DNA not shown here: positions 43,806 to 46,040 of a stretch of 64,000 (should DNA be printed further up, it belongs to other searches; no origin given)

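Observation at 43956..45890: Unusual lipoprotein with three CHRD domains, an Ig-like domain, a (PE)6 linker and a cytochrome-like domain with non-canonical C-X4-CH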

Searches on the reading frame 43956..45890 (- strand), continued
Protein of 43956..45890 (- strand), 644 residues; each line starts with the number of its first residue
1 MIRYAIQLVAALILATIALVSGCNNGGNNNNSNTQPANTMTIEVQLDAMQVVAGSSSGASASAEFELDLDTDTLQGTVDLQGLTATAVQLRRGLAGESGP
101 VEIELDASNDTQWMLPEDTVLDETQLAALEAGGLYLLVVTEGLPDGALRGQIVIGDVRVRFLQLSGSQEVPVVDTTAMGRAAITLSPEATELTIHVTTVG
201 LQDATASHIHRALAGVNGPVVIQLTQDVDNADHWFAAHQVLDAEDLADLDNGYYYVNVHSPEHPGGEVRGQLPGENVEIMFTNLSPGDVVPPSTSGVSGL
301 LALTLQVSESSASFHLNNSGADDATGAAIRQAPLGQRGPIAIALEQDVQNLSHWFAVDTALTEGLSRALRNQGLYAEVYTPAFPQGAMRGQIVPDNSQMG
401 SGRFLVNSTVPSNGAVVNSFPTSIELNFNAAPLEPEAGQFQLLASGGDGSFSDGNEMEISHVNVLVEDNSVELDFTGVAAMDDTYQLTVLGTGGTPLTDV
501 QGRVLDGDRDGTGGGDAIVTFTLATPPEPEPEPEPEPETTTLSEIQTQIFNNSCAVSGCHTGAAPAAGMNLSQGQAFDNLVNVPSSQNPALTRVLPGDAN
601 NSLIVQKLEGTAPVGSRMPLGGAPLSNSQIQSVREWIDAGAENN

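Call 18: find_related_loci(query=A2, collection=genome_contigs, flank=10000)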
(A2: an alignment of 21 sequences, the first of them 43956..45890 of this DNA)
Query A2 (644 aa) in genome_contigs; peptide patterns used: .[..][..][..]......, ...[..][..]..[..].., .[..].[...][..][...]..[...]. (x = any residue, [..] = any of these).
538 stretches matched a pattern; 381 encode a relative of the query (tblastn E <= 1e-3); the best 80 are kept; 80 distinct loci.
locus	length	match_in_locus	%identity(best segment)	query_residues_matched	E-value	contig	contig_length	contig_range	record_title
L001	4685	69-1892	59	32-644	0e+0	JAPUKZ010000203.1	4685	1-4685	MAG: Gammaproteobacteria bacterium isolate KW1-S15_72 KW1-S15_72_cg203, whole genome shotgun sequence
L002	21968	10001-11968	57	2-644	0e+0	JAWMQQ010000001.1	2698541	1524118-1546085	Halieaceae bacterium WMMBA7 NODE_1_length_2698541_cov_30.907197, whole genome shotgun sequence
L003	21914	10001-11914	46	1-644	6e-174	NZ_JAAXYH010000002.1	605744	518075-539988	Shewanella salipaludis strain SHSM-M6 2, whole genome shotgun sequence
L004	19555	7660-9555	45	12-644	3e-163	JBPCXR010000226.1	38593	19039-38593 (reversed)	MAG: Pseudomonadales bacterium isolate MAG_seacave_11 S1Ck127_7737561, whole genome shotgun sequence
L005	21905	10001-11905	46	2-644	2e-161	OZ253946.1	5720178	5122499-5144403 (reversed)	MAG: Pseudomonadales bacterium isolate 926f935b-df41-466c-a5c1-31c2d9e2efa3 genome assembly, chromosome: 1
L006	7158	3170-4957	43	40-644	6e-157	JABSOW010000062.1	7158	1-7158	MAG: Colwellia sp. isolate DT_18 DT-Colwellia-2_scaffold_62, whole genome shotgun sequence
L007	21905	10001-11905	45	10-644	9e-153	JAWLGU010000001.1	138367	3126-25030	MAG: Pseudomonadales bacterium isolate 30dZY2.bin.131 NODE_255_length_138367_cov_81.168962, whole genome shotgun sequenc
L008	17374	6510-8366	44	20-644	2e-152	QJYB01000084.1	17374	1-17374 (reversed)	MAG: Gammaproteobacteria bacterium isolate SZUA-309 scaffold_6790, whole genome shotgun sequence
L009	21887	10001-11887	43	8-644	4e-152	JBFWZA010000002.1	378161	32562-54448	MAG: Pseudomonadales bacterium isolate CA_2019_TPBS_177 NODE_189_length_378161_cov_10.621444_TPBS, whole genome shotgun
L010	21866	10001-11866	43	23-644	6e-146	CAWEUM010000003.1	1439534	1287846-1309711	MAG: uncultured Gammaproteobacteria bacterium isolate MFD05684.bin.1.402 genome assembly, contig: contig_38913, whole ge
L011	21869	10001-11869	45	22-644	1e-141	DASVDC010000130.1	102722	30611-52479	MAG TPA_asm: Pseudomonadales bacterium isolate SMAG_U2023 k141_133492, whole genome shotgun sequence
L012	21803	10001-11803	42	37-644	1e-136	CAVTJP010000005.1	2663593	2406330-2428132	MAG: uncultured Gammaproteobacteria bacterium isolate MFD05684.bin.1.131 genome assembly, contig: contig_20481, whole ge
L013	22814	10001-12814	41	36-644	1e-117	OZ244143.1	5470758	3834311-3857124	MAG: Candidatus Azotimanducaceae bacterium isolate 8854cfa6-578e-4d3d-b270-7471243f906c genome assembly, chromosome: 1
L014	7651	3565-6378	36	29-644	2e-84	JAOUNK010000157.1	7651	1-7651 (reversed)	MAG: Gammaproteobacteria bacterium isolate 8_1_July_SF_Bin69 8_1_July_SF_Bin69_scaffold_4682_c1, whole genome shotgun se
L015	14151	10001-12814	35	5-644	1e-78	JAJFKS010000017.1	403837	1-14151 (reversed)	MAG: Woeseiaceae bacterium isolate OFTM327 OFTM327_16, whole genome shotgun sequence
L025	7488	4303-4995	51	404-644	2e-56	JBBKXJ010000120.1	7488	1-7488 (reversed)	MAG: Pseudomonadales bacterium isolate metabat_bins.161 k119_1112452, whole genome shotgun sequence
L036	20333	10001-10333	70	534-644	2e-43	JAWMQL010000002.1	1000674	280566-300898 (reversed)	Halieaceae bacterium WSDMB12 NODE_2_length_1000674_cov_34.079429, whole genome shotgun sequence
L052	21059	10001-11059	43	437-641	3e-39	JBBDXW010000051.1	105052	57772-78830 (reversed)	MAG: Woeseia sp. isolate LejiaD_61_26 Lejia_D_398_length_105052_cov_16, whole genome shotgun sequence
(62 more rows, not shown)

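Call 46: predict_structure(alignment_id=A2)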
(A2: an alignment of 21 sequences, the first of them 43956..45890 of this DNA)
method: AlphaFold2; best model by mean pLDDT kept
length: 644 residues; sequences in the alignment: 21
mean_pLDDT: 83.8   pTM: 0.66
mean pLDDT of the five models: 83.8, 83.5, 81.9, 81.5, 80.8
residues with pLDDT >= 90: 321; 70-90: 234; 50-70: 44; < 50: 45
segments of 3 or more residues with pLDDT < 50: 22-33, 529-537, 553-575
pLDDT, mean of each block of 10 residues (from residue 1): 69 76 39 66 91 82 94 95 93 87 92 92 92 93 91 89 91 90 88 92 93 94 92 91 90 95 93 88 92 91 91 94 94 85 94 94 90 94 94 80 87 90 93 91 84 82 89 88 90 87 89 89 67 51 72 44 34 49 74 84 82 65 68 86 68
secondary structure, 60 per line:
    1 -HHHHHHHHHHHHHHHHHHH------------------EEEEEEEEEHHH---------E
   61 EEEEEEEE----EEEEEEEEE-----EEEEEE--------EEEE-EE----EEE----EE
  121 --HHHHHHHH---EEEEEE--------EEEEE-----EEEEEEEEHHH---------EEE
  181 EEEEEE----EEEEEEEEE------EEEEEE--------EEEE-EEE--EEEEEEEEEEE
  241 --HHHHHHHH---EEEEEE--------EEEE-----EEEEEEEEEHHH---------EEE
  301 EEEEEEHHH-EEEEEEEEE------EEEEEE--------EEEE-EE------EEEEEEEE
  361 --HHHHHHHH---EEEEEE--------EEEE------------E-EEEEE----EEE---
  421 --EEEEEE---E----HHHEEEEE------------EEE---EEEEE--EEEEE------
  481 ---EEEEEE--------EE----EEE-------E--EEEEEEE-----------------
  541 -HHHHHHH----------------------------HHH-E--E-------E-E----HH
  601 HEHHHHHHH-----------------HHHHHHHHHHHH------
elements in order: H2-20 E39-47 E60-68 E73-81 E87-92 E101-104 E112-114 H123-130 E134-139 E148-152 E158-165 E178-186 E191-199 E206-211 E220-223 E225-227 E230-240 H243-250 E254-259 E268-271 E277-285 E298-306 E311-319 E326-331 E340-343 E353-360 H363-370 E374-379 E388-391 E406-410 E415-417 E423-428 E440-444 E457-459 E463-467 E470-474 E484-489 E504-506 E517-523 H542-548 H603-609 H627-638

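Call 49: fold_search(model_id=the predicted structure, library=pdb)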
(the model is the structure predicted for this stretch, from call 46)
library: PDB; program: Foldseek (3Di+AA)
matches with E <= 10: 974; with E <= 0.001: 8
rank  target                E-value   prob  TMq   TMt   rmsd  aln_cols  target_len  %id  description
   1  1ix2_B                3.5e-04  1.00  0.13  0.71   4.9       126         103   18  Crystal Structure of Selenomethionine PcoC, a Copper Resistance Protein from Escherichia coli (released 2002-11-27)
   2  6gfe_H                3.9e-04  0.44  0.11  0.15  22.9       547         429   10  High-resolution Structure of a therapeutic full-length anti-NPRA Antibody with exceptional Conformational Diversity (released 2019-05-15)
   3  3bc9_A                4.1e-04  1.00  0.14  0.15   3.1       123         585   16  Alpha-amylase B in complex with acarbose (released 2008-04-22)
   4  9c14                  4.8e-04  1.00  0.13  0.78   3.7       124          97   12  Structure of the CopC-like domain of YcnJ (released 2025-08-06)
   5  6dtk_A                6.6e-04  1.00  0.15  0.27  12.0       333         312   13  Heterodimers of FALS mutant SOD enzyme (released 2019-06-19)
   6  1ix2_A                7.8e-04  1.00  0.13  0.70   5.0       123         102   19  Crystal Structure of Selenomethionine PcoC, a Copper Resistance Protein from Escherichia coli (released 2002-11-27)
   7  6dtk_C                8.7e-04  0.99  0.16  0.28  12.0       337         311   12  Heterodimers of FALS mutant SOD enzyme (released 2019-06-19)
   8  6tav_D                9.7e-04  0.25  0.10  0.06  24.5       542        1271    9  Crystal structure of endopeptidase-induced alpha2-macroglobulin (released 2021-05-12)
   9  3uzv_B                2.3e-03  0.89  0.12  0.28  15.3       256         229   10  Crystal structure of the dengue virus serotype 2 envelope protein domain III in complex with the variable domains of M (released 2012-02-22)
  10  9hy1                  3.0e-03  0.75  0.11  0.24  14.7       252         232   10  sc-4E (scFv derived from the mAb 4E1 against CD93) crystallized at pH 7.5 (dimeric state from gel filtration) (released 2025-04-30)
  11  6wzn                  3.8e-03  0.13  0.09  0.12  27.2       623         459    8  Crystal Structure of a Fluorescent Single Chain Fv Chimera (released 2021-01-27)
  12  6dtk_E                4.7e-03  0.97  0.16  0.28  11.9       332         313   11  Heterodimers of FALS mutant SOD enzyme (released 2019-06-19)
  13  9co6_A                5.5e-03  0.03  0.06  0.05  34.4       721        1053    8  BA.5 spike/Nanosota-9 complex (released 2024-11-20)
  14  8s80_F                5.8e-03  0.63  0.11  0.25  17.1       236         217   13  Domains 4 and 5 of Sap S-layer protein from Bacillus anthracis (released 2024-11-20)
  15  2ra1                  8.1e-03  1.00  0.13  0.20   4.3       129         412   16  Crystal structure of the N-terminal part of the bacterial S-layer protein SbsC (released 2008-08-19)
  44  1m42                  2.8e-02  1.00  0.13  0.69   4.3       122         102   16  Solution structure of apoCopC from Pseudomonas syringae (released 2002-11-06)
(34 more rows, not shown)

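Call 78: search_protein_families(library=pfam, proteins=[L052:9839-11065:+, L025:4126-4995:+, L015:7225-8448:+, L015:9563-12814:+, L036:9194-10333:+], max_evalue=0.01)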
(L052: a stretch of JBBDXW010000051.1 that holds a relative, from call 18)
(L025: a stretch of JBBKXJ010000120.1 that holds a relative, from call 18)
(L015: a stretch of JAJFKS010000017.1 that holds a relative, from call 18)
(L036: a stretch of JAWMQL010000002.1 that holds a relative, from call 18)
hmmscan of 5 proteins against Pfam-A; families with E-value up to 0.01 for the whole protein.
L052:9839-11065:+ (409 aa): 3 families
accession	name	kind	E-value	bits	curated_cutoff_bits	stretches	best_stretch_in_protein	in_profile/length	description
PF13205.12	Big_5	-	3.1e-05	25.1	23.6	1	163-276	3-100/105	Bacterial Ig-like domain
PF07635.16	PSCyt1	-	0.00073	20.5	22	0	71-123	3-48/59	Planctomycete cytochrome C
PF13442.11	Cytochrome_CBB3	-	0.0081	16.9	27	0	313-403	9-68/68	Cytochrome C oxidase, cbb3-type, subunit III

L025:4126-4995:+ (290 aa): 3 families
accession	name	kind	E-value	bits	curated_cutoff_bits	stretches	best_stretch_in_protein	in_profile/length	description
PF13205.12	Big_5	-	1.8e-07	32.3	23.6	1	59-157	4-92/105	Bacterial Ig-like domain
PF04234.18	CopC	-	0.00019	22.8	23.3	1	62-134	4-63/92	CopC domain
PF07635.16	PSCyt1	-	0.0072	17.4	22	0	204-265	3-56/59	Planctomycete cytochrome C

L015:7225-8448:+ (408 aa): 2 families
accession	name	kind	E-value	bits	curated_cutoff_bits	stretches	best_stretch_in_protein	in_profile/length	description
PF13205.12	Big_5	-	2.4e-05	25.4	23.6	1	164-274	3-100/105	Bacterial Ig-like domain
PF07635.16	PSCyt1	-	0.0025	18.9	22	0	320-384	4-56/59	Planctomycete cytochrome C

L015:9563-12814:+ (1084 aa): 4 families
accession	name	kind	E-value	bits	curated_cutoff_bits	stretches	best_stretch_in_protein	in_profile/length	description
PF07452.17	CHRD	-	3.3e-161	528.3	24.1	6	766-875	3-117/117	CHRD domain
PF17957.7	Big_7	-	7.5e-30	103.8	24.1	2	80-139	9-70/70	Bacterial Ig domain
PF14041.11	Lipoprotein_21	-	0.0015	19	25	0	895-952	5-61/87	LppP/LprE lipoprotein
PF19077.6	Big_13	-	0.0044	17.9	27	1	90-158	32-100/102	Bacterial Ig-like domain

L036:9194-10333:+ (380 aa): 0 families

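Call 85: list_cluster_members(proteins=[window:43956-45890:-, P0121, window:46127-46726:+])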
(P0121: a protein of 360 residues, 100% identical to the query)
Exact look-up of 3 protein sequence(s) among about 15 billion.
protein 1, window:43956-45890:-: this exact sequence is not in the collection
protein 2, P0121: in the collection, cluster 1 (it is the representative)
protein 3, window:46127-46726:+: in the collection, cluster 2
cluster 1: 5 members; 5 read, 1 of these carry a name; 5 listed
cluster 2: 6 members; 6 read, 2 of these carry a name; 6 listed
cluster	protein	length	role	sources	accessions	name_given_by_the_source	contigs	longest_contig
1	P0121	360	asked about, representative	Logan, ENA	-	-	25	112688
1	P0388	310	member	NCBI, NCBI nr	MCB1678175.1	MAG: hypothetical protein KDI16_05780 [Halioglobus sp.] | hypothetical protein [Halioglobus sp.]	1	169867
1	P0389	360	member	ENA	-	-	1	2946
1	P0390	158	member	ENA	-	-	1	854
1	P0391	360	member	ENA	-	-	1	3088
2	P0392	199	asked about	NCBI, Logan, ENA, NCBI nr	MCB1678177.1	MAG: RNA polymerase sigma factor [Halioglobus sp.] | RNA polymerase sigma factor [Halioglobus sp.]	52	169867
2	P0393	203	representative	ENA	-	-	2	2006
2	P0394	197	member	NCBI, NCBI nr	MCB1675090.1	MAG: RNA polymerase sigma factor, partial [Halioglobus sp.] | RNA polymerase sigma factor [Halioglobus sp.]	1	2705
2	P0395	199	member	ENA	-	-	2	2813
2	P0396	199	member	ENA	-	-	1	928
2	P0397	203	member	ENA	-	-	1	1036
